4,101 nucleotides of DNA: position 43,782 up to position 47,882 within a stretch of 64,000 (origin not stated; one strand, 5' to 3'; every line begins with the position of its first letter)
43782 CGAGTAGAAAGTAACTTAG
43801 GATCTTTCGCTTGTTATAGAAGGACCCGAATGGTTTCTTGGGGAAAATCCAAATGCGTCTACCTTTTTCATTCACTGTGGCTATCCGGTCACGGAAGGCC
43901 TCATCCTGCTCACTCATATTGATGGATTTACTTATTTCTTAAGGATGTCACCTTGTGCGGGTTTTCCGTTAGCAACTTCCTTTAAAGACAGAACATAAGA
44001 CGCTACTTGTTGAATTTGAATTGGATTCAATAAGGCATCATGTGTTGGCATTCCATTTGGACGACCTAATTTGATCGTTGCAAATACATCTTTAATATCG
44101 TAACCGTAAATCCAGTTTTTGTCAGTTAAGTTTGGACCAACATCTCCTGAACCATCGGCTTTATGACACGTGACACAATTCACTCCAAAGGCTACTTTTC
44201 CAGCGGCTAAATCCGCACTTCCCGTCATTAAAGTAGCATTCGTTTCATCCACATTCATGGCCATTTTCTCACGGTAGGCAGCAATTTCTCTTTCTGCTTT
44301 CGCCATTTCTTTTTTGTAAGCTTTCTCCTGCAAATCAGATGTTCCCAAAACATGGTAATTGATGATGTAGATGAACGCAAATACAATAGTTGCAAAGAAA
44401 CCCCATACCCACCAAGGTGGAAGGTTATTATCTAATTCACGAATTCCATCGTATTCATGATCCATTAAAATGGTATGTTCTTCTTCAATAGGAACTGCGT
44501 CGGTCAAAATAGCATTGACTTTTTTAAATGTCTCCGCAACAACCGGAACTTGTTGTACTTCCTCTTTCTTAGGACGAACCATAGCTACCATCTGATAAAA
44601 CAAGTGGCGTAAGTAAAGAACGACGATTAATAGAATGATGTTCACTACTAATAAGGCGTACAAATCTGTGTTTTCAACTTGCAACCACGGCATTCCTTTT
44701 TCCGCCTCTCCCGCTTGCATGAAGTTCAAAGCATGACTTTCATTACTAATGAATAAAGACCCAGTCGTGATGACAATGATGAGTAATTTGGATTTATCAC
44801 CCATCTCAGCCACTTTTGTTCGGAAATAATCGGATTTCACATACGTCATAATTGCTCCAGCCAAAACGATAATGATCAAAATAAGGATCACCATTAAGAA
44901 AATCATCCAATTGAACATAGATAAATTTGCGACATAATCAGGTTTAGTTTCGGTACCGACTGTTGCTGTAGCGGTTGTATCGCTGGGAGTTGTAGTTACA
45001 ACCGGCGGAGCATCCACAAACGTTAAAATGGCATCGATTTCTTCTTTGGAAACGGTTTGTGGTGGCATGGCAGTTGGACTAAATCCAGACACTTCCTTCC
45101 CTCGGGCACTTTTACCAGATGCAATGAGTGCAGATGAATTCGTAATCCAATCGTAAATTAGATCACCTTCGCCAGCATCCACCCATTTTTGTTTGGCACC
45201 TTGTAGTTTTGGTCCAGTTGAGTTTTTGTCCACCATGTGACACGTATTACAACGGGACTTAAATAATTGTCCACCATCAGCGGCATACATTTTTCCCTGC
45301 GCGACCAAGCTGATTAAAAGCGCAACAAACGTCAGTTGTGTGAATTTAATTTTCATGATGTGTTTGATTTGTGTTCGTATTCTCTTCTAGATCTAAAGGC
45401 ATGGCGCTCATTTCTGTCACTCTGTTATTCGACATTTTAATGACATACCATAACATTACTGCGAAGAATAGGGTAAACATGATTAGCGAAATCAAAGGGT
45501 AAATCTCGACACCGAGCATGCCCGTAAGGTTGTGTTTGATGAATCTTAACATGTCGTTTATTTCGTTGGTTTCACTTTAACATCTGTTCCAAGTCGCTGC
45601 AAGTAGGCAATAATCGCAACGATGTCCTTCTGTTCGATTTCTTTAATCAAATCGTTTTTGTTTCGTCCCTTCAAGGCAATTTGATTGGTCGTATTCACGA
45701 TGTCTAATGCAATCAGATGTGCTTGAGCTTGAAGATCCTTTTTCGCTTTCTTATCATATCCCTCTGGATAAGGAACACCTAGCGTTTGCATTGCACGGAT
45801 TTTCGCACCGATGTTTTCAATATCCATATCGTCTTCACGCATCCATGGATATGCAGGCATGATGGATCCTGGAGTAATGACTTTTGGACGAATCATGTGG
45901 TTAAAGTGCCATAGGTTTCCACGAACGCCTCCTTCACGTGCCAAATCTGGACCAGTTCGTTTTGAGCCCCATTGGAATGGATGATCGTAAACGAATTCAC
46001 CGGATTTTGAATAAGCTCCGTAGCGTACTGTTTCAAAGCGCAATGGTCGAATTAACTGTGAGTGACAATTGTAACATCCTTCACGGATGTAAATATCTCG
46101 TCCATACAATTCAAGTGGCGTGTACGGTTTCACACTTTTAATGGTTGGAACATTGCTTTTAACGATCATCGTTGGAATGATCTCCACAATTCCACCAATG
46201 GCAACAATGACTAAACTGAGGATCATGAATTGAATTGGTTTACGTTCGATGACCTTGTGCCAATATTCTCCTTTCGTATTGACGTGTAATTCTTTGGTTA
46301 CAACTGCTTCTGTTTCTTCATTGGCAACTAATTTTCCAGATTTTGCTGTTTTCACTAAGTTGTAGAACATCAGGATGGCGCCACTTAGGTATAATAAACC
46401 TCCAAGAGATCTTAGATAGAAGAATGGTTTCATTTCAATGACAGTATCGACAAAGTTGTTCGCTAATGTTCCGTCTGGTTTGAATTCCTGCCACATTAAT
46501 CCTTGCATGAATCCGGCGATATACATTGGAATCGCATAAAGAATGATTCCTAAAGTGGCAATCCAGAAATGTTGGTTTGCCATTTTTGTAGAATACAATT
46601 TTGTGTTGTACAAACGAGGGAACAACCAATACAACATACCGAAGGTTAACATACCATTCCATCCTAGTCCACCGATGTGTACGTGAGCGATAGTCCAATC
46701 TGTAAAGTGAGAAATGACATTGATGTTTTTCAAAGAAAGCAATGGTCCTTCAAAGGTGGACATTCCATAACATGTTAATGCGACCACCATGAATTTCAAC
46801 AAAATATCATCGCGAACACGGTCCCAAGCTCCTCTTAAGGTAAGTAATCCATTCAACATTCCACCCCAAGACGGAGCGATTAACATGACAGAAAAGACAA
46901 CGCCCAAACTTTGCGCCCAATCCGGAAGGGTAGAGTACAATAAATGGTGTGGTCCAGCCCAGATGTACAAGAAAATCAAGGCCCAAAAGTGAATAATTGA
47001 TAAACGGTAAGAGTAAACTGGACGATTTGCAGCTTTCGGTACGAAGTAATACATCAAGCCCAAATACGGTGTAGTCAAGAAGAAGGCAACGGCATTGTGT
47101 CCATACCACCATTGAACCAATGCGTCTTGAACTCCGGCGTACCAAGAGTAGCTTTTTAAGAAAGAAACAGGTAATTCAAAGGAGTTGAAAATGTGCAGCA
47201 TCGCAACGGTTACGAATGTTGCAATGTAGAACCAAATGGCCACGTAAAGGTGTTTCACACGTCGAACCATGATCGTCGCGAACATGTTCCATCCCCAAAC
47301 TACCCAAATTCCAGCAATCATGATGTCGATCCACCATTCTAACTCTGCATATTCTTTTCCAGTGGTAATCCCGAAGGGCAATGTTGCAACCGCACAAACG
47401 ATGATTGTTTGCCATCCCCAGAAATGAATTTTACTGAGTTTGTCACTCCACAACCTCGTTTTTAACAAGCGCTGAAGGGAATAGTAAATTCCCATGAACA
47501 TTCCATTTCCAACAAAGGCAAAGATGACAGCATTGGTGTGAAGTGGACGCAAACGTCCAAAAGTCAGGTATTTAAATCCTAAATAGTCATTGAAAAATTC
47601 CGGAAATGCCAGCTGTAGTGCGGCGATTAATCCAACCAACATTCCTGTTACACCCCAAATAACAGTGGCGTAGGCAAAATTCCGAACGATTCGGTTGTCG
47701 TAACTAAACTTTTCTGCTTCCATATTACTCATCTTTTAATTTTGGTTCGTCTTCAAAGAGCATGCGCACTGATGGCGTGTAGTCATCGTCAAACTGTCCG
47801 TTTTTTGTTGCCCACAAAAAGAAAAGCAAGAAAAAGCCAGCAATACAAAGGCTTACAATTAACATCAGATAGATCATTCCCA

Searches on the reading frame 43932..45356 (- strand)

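Call 55: search_protein_families(library=pfam, proteins=[window:43932-45356:-], max_evalue=0.00001)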
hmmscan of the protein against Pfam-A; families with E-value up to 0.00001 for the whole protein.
window:43932-45356:- (474 aa): 3 families
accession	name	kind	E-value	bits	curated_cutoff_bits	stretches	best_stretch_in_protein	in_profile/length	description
PF14715.11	FixP_N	-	1.9e-21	75.9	24.9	1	296-340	3-47/48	N-terminal domain of cytochrome oxidase-cbb3, FixP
PF13442.11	Cytochrome_CBB3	-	2.2e-17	63.6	27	1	382-455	2-68/68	Cytochrome C oxidase, cbb3-type, subunit III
PF00034.26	Cytochrom_C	-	2.9e-17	64.2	21.3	2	384-459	2-90/90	Cytochrome c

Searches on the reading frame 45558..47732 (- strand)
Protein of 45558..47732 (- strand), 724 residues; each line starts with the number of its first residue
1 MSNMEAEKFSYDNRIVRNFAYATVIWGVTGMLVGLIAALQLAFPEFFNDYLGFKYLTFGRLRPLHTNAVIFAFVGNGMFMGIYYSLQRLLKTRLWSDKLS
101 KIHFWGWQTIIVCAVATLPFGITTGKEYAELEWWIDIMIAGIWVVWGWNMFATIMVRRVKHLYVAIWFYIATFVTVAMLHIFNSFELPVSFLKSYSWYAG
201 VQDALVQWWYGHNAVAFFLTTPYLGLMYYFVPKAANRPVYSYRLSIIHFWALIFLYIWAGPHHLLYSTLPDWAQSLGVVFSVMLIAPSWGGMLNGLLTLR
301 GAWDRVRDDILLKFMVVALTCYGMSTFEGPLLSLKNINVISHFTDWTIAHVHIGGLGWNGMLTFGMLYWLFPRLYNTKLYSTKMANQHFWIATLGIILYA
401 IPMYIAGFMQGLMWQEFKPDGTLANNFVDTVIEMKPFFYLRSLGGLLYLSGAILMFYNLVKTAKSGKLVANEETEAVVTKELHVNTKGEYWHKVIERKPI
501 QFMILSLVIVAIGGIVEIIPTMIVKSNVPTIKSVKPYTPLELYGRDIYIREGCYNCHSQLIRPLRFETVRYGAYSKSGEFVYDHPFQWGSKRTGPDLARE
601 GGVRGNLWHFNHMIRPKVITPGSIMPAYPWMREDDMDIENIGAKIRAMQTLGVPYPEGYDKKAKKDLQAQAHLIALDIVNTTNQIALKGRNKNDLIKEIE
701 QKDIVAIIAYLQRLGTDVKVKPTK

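Call 55: search_protein_families(library=pfam, proteins=[window:45558-47732:-], max_evalue=0.00001)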
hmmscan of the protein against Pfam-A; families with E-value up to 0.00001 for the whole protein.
window:45558-47732:- (724 aa): 2 families
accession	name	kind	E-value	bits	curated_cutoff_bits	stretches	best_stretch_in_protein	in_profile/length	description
PF00115.25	COX1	-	1e-117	394.1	34.8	1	14-447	1-436/436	Cytochrome C and Quinol oxidase polypeptide I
PF02433.20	FixO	-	2.8e-96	321.6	29.6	1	492-718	1-219/219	Cytochrome C oxidase, mono-heme subunit/FixO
